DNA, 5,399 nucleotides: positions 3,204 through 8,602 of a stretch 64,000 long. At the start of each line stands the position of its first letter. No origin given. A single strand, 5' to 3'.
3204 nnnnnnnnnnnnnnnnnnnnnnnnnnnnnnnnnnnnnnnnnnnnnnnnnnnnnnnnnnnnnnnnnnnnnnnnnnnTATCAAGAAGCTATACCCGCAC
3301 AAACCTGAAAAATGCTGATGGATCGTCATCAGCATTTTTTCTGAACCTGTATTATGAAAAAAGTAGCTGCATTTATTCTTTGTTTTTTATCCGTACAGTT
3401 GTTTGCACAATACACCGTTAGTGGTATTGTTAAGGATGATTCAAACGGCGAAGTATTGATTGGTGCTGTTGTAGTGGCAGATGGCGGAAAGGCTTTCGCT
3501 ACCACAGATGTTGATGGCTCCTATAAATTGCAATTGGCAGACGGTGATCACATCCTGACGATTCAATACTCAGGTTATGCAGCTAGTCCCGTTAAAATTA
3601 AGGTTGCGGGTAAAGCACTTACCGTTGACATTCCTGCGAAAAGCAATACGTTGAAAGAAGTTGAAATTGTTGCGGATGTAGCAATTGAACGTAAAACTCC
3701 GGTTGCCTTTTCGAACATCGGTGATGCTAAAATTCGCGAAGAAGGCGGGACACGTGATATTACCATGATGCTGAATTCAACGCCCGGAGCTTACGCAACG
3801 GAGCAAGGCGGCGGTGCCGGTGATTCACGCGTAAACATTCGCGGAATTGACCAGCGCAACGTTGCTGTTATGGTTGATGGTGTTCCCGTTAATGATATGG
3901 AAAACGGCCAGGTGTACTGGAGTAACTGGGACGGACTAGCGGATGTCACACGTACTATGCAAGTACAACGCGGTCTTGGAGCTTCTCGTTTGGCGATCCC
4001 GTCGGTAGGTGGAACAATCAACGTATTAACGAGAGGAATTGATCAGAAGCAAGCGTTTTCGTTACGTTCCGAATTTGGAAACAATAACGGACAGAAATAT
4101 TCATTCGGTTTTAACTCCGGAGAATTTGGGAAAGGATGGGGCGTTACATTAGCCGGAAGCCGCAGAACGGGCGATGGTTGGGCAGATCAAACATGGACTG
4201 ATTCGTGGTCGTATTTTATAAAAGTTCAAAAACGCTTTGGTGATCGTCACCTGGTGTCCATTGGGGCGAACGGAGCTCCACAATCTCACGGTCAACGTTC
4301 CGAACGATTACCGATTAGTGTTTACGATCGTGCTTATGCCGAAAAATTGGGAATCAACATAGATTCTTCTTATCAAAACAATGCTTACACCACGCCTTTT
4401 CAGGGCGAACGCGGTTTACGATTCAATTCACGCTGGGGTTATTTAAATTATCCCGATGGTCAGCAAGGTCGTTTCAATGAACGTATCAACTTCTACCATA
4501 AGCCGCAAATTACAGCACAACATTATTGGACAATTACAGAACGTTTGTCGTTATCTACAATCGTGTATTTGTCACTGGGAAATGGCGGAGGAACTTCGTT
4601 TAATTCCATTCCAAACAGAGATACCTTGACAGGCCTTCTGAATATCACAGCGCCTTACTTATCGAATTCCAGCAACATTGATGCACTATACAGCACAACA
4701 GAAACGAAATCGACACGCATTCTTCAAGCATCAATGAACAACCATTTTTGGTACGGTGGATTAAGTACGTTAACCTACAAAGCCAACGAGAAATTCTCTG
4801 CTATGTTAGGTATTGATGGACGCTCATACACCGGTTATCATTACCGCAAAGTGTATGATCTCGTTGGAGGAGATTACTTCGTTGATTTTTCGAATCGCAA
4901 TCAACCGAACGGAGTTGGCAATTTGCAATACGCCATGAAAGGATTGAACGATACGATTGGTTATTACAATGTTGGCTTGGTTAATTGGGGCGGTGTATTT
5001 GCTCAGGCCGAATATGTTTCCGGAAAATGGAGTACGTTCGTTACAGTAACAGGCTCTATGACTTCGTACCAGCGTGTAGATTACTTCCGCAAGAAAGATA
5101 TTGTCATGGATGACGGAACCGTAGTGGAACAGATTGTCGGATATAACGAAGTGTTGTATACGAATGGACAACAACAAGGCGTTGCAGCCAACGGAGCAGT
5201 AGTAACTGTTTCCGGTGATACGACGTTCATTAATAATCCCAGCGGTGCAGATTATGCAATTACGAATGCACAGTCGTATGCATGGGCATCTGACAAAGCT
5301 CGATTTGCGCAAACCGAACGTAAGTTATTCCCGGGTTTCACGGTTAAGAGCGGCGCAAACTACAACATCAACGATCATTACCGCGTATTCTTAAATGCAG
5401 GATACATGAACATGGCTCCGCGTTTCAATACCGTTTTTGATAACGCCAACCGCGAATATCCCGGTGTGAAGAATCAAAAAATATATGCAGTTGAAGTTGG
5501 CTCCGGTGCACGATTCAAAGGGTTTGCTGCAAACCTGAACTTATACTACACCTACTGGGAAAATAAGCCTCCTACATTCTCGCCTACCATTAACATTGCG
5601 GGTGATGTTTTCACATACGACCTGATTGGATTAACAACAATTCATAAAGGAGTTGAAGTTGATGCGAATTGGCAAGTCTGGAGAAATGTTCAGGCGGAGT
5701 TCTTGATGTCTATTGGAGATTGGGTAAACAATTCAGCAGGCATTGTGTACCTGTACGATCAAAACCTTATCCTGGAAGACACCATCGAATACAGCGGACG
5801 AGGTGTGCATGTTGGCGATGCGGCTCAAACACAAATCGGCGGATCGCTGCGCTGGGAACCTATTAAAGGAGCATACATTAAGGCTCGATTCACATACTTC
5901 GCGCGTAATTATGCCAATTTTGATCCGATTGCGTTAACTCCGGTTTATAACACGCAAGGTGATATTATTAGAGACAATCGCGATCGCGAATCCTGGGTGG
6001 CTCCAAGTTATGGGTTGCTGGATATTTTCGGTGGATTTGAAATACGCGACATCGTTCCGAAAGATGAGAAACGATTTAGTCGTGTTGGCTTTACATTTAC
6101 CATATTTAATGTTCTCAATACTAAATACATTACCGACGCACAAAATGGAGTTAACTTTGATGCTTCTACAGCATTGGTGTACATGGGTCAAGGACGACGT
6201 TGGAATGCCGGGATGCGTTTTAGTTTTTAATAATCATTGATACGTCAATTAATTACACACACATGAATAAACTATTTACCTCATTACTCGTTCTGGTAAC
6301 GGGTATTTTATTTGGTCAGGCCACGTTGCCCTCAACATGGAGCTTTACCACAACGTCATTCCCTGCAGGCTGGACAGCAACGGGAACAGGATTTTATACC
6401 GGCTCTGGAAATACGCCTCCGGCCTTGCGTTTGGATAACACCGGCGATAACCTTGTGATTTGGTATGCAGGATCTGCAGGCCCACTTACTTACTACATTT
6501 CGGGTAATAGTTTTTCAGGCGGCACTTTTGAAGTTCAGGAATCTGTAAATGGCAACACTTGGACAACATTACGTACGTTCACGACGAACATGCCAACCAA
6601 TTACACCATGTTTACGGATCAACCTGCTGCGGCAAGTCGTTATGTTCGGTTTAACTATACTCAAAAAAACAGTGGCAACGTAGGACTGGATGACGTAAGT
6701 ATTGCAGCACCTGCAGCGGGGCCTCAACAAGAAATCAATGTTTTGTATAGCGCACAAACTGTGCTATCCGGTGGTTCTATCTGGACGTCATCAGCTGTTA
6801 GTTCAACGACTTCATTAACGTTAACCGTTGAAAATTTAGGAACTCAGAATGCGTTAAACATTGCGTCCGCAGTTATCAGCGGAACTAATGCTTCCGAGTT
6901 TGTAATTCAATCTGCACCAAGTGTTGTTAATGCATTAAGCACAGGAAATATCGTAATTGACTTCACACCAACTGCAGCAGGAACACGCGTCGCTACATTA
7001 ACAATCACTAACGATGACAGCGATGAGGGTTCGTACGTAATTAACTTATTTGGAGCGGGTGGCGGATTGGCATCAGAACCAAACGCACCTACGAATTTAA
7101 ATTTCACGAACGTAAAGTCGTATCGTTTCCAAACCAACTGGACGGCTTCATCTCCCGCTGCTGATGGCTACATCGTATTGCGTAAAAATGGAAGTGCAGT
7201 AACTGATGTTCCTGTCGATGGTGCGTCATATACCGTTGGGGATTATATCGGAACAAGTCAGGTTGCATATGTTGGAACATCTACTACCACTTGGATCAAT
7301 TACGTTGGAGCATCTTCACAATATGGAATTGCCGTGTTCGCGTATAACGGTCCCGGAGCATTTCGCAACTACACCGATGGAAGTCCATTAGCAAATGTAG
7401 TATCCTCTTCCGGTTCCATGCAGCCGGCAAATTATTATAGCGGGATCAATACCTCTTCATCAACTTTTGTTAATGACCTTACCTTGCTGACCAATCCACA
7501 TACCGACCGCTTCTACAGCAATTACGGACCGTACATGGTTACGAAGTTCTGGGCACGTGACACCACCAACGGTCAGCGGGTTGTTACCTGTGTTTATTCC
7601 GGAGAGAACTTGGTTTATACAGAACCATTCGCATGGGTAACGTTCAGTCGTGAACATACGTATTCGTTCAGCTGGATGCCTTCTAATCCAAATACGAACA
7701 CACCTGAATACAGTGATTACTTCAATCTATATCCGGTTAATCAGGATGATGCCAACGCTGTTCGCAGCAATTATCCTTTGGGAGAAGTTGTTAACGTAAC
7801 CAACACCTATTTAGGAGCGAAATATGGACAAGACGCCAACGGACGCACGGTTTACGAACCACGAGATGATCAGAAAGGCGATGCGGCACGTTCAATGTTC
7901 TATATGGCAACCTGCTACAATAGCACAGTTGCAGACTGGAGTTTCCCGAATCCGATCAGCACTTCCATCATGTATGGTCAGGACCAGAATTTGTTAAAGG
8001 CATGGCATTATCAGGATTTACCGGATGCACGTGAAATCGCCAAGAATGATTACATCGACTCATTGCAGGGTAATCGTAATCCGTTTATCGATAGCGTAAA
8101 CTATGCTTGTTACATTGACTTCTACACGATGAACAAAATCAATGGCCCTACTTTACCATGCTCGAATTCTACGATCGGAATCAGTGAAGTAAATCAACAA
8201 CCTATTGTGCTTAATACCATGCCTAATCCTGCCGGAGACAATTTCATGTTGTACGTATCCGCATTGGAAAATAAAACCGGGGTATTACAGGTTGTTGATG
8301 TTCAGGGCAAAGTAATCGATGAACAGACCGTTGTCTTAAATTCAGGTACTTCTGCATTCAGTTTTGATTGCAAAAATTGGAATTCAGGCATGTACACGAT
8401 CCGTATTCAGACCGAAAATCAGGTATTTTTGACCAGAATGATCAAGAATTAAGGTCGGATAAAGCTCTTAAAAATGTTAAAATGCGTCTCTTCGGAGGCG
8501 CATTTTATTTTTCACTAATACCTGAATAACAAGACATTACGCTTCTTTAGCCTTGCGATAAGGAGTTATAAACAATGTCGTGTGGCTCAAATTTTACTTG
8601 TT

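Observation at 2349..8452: LTD protein + TonB-dependent receptor + secreted Endonuclease-I nuclease: candidate extracellular-DNA scavenging module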

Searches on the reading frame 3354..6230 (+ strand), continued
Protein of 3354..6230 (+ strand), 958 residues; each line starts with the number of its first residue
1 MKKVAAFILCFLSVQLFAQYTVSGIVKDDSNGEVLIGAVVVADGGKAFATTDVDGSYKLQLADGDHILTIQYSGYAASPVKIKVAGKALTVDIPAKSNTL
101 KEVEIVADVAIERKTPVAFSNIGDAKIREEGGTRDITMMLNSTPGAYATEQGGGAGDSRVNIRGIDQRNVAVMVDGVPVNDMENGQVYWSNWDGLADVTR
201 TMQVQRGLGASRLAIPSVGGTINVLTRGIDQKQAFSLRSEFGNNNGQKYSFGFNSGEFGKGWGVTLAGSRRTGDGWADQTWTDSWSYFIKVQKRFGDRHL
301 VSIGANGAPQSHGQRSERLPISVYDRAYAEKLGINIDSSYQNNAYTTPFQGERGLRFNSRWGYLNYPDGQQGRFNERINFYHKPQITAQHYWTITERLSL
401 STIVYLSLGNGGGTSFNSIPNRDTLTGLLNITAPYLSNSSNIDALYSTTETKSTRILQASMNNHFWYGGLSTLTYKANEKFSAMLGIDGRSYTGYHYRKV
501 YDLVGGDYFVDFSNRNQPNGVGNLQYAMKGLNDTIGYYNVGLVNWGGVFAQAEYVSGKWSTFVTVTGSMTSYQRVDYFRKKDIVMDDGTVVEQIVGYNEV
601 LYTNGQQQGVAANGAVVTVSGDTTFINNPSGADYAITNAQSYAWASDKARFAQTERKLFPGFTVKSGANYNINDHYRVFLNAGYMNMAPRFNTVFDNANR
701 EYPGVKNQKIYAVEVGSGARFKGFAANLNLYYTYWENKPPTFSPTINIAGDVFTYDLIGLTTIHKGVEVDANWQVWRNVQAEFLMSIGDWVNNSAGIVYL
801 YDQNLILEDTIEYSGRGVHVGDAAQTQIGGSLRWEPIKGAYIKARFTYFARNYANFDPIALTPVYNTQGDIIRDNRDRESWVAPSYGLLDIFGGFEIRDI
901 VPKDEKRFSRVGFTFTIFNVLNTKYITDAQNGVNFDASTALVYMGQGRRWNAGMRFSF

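Call 88: find_encoding_contigs(protein=P0256, flank=9000, max_places=3)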
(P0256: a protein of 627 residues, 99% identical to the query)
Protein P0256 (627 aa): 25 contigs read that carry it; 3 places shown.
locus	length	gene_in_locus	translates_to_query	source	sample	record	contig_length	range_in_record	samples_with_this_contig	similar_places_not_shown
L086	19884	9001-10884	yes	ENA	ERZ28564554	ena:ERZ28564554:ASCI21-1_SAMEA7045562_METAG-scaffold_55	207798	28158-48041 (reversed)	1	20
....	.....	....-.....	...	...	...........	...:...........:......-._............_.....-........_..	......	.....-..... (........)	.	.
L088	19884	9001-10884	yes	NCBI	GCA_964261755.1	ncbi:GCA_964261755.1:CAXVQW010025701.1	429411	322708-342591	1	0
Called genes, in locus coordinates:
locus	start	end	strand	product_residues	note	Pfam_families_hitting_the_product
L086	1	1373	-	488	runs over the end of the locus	PF00999:Na_H_Exchanger, PF02080:TrkA_C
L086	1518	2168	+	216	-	PF00702:Hydrolase, PF13419:HAD_2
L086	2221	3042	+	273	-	PF02548:Pantoate_transf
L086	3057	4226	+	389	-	PF07690:MFS_1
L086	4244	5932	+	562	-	PF00005:ABC_tran, PF02463:SMC_N (faint), PF13476:AAA_23 (faint), PF13555:AAA_29 (faint), PF13238:AAA_18 (faint), PF13304:AAA_21 (faint), PF12848:ABC_tran_Xtn, PF00005:ABC_tran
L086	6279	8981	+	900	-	PF13620:CarboxypepD_reg, PF13715:CarbopepD_reg_2, PF23591:CILP (weak), PF07715:Plug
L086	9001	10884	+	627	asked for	PF16409:DUF5017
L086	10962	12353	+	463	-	PF03372:Exo_endo_phos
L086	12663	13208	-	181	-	PF00886:Ribosomal_S16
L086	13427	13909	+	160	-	PF00210:Ferritin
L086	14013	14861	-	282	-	PF20434:BD-FAE, PF07859:Abhydrolase_3, PF12146:Hydrolase_4 (faint), PF00326:Peptidase_S9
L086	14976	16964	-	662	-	PF03169:OPT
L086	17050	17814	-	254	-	-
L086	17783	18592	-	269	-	PF00149:Metallophos, PF12850:Metallophos_2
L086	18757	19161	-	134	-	PF22544:HYDIN_VesB_CFA65-like_Ig, PF07610:DUF1573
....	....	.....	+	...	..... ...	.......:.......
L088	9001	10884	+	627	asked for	PF16409:DUF5017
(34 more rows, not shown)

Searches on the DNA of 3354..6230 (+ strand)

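Call 117: search_rna_families(sources=[L034, L006, L126, L116, L089], threshold=evalue, max_evalue=1)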
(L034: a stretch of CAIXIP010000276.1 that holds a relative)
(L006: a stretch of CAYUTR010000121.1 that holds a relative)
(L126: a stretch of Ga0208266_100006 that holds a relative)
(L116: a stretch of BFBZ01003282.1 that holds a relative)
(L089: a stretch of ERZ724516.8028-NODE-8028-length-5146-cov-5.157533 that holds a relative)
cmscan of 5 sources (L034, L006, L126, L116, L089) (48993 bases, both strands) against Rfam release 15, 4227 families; matches with E-value up to 1: 5.
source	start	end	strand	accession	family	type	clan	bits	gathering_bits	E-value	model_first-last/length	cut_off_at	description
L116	4021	4143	+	RF02053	STnc430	Gene; sRNA;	-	34.3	47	0.097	1-162/162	no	Enterobacterial sRNA STnc430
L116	4099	4183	-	RF02075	STnc230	Gene; sRNA;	-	32.7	50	0.5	1-83/83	no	Enterobacterial sRNA STnc230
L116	4072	4165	-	RF01770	rimP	Cis-reg; leader;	-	31.6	47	0.27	1-102/102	no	Gammaprotebacteria rimP leader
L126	6990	7087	+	RF00218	SNORD46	Gene; snRNA; snoRNA; CD-box;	CL00061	25.4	40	0.24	1-104/104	no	Small nucleolar RNA SNORD46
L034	2470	2621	+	RF02901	AaHKsRNA41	Gene; sRNA;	-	24.8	97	0.11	1-187/187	no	Aggregatibacter sRNA 41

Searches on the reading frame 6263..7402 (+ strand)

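Call 71: search_protein_families(library=ncbifam, proteins=[window:6263-7402:+], max_evalue=1)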
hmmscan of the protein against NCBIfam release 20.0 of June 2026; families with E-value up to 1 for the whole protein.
window:6263-7402:+ (380 aa): 1 family
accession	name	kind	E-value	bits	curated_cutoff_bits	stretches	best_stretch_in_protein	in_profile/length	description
NF012200.0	choice_anch_D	domain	1.2e-10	41.9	45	1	178-255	30-108/108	choice-of-anchor D domain-containing protein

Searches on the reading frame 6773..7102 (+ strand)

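Call 28: search_protein_families(library=pfam, proteins=[window:6773-7102:+], max_evalue=10)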
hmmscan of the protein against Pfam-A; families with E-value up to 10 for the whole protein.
window:6773-7102:+ (110 aa): 8 families
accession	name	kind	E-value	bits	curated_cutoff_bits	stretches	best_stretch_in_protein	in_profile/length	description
PF22073.2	Cep192_D4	-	1.2e-06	29.1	35.5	1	3-97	12-112/112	Cep192 domain 4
PF15780.11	ASH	-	2.8e-05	24.6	27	1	7-83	19-93/98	Abnormal spindle-like microcephaly-assoc'd, ASPM-SPD-2-Hydin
PF22544.2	HYDIN_VesB_CFA65-like_Ig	-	0.00088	19.9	25.5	1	9-85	17-91/100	HYDIN/CFA65/VesB-like, Ig-like domain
PF24507.1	Ig_CFAP65_4th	-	0.0011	19.8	27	1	38-96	20-76/76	CFAP65, fourth Ig-like domain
PF07705.17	CARDB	-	0.004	17.8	22.7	1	4-82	12-85/101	CARDB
PF10699.14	HAP2-GCS1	-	0.017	14.1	27.4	1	38-92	357-406/515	Male gamete fusion factor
PF21060.3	Reovirus_L2_6th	-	0.075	13.8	27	1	21-91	22-96/98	Reovirus core-spike protein lambda-2 (L2), 6th domain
PF17812.7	RET_CLD3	-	0.2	12.4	25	1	47-82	4-37/116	RET Cadherin like domain 3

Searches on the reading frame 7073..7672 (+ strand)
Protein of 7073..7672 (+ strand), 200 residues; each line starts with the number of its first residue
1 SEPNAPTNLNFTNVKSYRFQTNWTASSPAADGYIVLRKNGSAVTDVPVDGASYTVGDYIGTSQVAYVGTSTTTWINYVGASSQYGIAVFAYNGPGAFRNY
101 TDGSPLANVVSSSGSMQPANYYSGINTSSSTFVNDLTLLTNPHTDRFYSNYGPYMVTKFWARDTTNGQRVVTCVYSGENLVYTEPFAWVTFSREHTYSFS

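Call 28: search_protein_families(library=pfam, proteins=[window:7073-7672:+], max_evalue=10)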
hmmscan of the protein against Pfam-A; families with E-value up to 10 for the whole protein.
window:7073-7672:+ (200 aa): 1 family
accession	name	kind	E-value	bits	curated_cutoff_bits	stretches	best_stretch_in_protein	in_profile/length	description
PF00041.27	fn3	-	0.00012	22.6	25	1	5-95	2-73/84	Fibronectin type III domain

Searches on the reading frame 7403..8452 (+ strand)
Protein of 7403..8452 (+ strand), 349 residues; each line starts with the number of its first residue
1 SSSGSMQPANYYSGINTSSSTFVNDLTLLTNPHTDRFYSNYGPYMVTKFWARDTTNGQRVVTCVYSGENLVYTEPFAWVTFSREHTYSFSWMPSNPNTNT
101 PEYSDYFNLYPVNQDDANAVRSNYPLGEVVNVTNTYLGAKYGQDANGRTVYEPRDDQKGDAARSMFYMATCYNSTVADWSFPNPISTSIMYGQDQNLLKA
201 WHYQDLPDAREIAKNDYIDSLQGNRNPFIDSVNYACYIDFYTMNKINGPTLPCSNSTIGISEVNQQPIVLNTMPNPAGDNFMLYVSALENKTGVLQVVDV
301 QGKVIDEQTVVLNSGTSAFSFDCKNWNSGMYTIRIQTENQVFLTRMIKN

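Call 111: search_dna_similar(query=window:7403-8452:+, collection=plasmids, mode=protein, max_evalue=1e-8, max_rows=15)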
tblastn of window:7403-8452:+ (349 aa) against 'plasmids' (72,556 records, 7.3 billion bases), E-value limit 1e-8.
Records with a match: 12; places in all: 12; records where one place covers at least 80% of the query: 0.
Best place of each record, by identity: <60% 12.
By first word of the organism name: Vibrio 7; Flammeovirga 1; Photobacterium 1; Prevotella 1; Mycoplasmopsis 1; Persicobacter 1.
By predicted mobility (MOB-suite, as given by PLSDB): non-mobilizable 12.
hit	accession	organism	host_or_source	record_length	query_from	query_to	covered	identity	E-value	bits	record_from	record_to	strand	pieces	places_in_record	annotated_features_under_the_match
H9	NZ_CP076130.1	Flammeovirga kamogawensis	single bacterial isolate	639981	81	238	45%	37.4%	3e-19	96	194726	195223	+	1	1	endonuclease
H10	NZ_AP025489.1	Vibrio fortis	-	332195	81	238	45%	36.3%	1e-18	94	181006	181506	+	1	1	endonuclease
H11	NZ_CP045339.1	Vibrio sp. THAF190c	pure culture,Surface of a polyethylene ...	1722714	81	238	45%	35.7%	1e-18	95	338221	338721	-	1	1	none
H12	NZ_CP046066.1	Vibrio sp. THAF191d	pure culture,Surface of a polyethylene ...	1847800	81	230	43%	37.4%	1e-18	94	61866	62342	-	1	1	none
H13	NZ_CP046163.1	Vibrio sp. THAF191c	pure culture,Surface of a polyethylene ...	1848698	81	230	43%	37.4%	1e-18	94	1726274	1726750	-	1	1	none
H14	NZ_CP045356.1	Vibrio sp. THAF64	pure culture,Surface of a sandy ...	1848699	81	230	43%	37.4%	1e-18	94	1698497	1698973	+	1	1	none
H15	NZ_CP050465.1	Vibrio campbellii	single cell,seawater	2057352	81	230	43%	37.0%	1e-16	89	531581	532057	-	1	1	none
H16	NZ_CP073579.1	Photobacterium sp. GJ3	-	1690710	81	238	45%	35.1%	6e-17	89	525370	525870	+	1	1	record has no annotation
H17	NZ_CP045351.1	Vibrio aquimaris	pure culture,Non-filtered water from ...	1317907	81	238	45%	34.5%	2e-13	79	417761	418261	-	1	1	none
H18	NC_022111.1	Prevotella sp. oral taxon 299 str. F0039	Homo sapiens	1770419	84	238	44%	34.1%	2e-10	70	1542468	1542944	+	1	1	none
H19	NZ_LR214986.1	Mycoplasmopsis cynos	Dog,lung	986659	117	230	33%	39.8%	1e-10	70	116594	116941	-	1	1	endonuclease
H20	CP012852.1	Persicobacter sp. JZB09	cell culture,soil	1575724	150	238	26%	40.6%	2e-9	67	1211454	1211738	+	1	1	none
